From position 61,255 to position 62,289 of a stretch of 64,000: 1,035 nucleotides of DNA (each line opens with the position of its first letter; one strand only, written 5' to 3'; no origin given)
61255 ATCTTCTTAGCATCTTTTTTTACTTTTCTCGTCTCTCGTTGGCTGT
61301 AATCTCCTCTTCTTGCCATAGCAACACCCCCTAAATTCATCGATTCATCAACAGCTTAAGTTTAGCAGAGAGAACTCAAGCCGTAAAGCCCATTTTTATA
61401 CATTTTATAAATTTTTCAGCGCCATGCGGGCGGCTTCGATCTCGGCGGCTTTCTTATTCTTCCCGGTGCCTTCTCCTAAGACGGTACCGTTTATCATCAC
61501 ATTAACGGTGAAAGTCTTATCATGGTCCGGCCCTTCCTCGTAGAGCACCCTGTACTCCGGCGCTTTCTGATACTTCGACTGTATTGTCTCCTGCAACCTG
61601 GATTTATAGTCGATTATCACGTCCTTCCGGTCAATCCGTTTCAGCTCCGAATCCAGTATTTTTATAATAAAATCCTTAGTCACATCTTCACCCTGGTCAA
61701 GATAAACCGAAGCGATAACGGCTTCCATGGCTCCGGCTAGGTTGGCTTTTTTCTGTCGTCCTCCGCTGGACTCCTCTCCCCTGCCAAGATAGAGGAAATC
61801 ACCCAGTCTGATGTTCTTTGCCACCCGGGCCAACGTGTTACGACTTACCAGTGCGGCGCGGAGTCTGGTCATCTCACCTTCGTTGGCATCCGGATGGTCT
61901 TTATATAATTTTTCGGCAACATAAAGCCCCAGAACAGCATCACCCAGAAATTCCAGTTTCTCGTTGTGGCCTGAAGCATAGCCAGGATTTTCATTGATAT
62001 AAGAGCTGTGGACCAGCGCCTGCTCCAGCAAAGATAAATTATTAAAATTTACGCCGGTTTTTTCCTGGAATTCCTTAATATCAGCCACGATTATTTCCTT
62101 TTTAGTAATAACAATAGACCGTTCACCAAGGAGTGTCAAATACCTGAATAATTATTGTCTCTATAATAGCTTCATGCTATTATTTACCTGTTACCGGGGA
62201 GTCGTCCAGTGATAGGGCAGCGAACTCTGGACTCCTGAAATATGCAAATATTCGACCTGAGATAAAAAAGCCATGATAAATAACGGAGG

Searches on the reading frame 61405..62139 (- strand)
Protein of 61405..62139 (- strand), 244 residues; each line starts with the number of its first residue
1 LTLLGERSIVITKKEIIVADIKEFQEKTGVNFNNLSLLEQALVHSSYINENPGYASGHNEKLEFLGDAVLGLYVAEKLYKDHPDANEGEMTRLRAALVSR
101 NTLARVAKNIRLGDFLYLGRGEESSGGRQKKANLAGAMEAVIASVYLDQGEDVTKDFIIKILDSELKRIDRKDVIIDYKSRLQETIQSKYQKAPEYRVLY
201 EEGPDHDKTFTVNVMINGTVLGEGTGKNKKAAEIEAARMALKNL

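Call 69: search_protein_families(library=pfam, proteins=[window:61405-62139:-], max_evalue=0.00001)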
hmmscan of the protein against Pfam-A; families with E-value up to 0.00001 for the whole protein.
window:61405-62139:- (244 aa): 4 families
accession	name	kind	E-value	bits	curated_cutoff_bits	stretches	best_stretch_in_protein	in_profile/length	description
PF14622.11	Ribonucleas_3_3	-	2.8e-37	128.2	35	1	36-161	3-124/128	Ribonuclease-III-like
PF00636.31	Ribonuclease_3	-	6.8e-25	88.3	27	1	60-150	1-102/102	Ribonuclease III domain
PF00035.32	dsrm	-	4.3e-20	72.5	23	1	178-244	1-66/66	Double-stranded RNA binding motif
PF22935.1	RM44_endonuclase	-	7.2e-07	29.8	27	0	24-116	9-116/139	Large ribosomal subunit protein mL44, endonuclease domain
